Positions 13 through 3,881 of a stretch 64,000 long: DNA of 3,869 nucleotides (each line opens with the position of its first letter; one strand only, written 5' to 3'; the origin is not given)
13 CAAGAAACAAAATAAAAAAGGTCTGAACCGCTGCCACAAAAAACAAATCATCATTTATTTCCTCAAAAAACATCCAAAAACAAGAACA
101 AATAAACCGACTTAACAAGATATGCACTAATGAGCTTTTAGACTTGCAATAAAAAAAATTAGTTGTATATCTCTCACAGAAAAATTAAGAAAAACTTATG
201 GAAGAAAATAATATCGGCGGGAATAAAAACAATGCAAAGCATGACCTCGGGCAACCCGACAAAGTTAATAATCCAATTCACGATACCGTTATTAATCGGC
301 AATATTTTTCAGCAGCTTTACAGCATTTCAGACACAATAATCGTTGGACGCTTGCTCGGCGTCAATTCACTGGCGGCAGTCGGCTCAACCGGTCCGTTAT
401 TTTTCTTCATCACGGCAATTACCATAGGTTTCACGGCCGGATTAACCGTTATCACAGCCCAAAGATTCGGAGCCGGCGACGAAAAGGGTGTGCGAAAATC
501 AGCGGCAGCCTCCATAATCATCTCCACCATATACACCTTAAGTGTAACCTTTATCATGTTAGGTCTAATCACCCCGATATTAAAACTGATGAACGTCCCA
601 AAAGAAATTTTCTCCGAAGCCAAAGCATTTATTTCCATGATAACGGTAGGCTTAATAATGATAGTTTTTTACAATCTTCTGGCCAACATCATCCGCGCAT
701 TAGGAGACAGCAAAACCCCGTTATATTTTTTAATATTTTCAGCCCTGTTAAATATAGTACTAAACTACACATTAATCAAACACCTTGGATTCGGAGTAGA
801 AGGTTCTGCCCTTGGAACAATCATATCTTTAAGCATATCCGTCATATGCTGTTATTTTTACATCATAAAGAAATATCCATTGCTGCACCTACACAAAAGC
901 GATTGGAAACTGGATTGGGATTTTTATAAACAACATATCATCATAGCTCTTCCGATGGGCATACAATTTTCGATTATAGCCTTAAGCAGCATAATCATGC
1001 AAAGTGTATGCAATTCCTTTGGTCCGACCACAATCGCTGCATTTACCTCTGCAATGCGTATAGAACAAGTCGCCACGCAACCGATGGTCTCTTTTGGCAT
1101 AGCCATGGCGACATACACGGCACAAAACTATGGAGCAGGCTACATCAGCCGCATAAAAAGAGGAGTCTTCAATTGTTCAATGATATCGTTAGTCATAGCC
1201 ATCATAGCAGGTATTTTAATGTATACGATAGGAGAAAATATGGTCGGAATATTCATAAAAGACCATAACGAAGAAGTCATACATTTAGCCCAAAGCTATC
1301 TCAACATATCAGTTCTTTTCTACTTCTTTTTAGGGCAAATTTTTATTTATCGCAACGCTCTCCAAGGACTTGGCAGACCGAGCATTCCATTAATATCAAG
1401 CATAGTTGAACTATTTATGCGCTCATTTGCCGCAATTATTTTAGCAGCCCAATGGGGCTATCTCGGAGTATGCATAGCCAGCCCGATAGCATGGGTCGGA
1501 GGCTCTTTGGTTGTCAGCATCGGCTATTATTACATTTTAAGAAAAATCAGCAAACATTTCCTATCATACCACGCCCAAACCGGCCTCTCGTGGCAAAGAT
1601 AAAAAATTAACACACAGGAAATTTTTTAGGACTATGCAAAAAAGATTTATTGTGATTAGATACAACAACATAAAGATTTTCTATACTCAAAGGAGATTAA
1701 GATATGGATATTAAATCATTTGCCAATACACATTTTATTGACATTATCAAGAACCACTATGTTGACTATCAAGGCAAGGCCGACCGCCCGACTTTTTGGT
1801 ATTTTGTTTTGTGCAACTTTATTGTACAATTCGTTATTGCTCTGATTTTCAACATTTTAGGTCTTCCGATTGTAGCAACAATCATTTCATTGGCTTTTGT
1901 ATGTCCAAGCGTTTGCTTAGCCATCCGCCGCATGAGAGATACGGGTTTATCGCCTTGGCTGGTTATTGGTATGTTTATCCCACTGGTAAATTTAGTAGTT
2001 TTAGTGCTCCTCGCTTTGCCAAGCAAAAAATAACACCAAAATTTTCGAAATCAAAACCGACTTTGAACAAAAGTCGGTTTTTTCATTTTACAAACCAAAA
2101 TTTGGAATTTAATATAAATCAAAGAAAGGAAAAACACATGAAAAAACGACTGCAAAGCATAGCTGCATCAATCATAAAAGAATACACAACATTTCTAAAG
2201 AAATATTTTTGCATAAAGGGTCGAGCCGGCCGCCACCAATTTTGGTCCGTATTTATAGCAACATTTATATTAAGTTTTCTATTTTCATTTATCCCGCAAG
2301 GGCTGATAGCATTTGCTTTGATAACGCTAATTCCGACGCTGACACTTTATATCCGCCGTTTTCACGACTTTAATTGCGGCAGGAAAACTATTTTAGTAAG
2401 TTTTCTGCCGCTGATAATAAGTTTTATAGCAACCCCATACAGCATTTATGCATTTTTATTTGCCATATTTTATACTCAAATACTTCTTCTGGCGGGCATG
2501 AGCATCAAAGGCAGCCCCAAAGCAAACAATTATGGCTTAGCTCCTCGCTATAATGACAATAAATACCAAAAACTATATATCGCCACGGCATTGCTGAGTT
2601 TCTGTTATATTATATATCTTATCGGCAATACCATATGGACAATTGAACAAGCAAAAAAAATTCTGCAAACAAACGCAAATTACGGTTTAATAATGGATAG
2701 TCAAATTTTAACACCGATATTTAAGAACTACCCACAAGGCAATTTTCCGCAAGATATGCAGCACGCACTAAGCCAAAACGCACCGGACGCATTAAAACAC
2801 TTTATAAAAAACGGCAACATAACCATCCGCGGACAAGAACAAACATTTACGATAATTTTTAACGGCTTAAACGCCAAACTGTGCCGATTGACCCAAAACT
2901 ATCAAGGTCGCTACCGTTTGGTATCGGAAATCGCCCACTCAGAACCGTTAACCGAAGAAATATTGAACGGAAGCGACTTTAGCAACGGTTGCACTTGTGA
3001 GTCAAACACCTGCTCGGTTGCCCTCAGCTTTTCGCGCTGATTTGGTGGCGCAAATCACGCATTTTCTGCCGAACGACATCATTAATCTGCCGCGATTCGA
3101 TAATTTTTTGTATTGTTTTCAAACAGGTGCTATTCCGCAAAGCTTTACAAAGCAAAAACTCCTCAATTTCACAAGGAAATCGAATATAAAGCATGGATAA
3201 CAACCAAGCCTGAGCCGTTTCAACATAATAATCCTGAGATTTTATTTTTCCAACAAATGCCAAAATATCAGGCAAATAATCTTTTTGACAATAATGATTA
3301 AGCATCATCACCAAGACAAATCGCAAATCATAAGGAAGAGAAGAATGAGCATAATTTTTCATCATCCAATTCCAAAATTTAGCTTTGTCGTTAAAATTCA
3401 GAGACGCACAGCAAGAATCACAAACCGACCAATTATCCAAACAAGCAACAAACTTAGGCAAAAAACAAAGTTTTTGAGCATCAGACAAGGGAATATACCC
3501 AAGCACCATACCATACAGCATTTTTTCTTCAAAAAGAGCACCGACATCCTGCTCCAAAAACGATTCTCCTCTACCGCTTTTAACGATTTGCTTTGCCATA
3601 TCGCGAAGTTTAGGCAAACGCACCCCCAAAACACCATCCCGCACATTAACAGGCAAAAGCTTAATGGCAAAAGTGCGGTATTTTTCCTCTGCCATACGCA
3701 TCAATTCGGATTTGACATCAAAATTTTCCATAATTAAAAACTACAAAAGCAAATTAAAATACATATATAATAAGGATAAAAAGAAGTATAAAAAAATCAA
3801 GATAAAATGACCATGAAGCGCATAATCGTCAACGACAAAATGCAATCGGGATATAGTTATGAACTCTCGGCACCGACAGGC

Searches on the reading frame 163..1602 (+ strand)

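Call 18: search_protein_families(library=pfam, proteins=[window:163-1602:+], max_evalue=0.00001)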
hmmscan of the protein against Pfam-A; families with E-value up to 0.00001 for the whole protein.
window:163-1602:+ (479 aa): 2 families
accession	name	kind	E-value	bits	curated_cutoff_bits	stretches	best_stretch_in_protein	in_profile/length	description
PF01554.23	MatE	-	8.5e-57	191.8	24.9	2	42-203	1-161/161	MatE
PF03023.19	MurJ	-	3.1e-09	36.4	27.4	1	37-241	200-406/451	Lipid II flippase MurJ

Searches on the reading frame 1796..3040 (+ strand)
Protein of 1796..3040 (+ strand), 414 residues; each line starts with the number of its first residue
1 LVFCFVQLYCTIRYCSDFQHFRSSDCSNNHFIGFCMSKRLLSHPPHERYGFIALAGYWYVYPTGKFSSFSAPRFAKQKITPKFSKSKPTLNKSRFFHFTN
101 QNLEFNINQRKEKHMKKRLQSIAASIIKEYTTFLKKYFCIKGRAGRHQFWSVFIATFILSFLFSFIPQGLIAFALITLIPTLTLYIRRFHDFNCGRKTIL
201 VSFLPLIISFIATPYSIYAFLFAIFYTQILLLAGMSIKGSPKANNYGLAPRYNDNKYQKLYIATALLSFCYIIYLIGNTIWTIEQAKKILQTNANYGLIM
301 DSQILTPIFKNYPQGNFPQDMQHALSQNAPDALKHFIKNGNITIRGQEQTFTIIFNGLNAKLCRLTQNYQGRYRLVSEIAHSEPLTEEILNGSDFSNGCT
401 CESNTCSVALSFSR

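Call 18: search_protein_families(library=pfam, proteins=[window:1796-3040:+], max_evalue=0.00001)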
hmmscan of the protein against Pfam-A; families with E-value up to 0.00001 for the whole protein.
window:1796-3040:+ (414 aa): 1 family
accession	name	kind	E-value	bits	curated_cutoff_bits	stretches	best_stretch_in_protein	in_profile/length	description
PF05656.20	DUF805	-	5.2e-11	43.4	25.7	1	137-247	1-110/111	Protein of unknown function (DUF805)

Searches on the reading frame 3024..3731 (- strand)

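Call 18: search_protein_families(library=pfam, proteins=[window:3024-3731:-], max_evalue=0.00001)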
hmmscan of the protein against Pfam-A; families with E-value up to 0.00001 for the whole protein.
window:3024-3731:- (235 aa): 1 family
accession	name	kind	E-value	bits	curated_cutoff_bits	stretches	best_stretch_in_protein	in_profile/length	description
PF08713.17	DNA_alkylation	-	2.2e-08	34.5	21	1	17-194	12-195/213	DNA alkylation repair enzyme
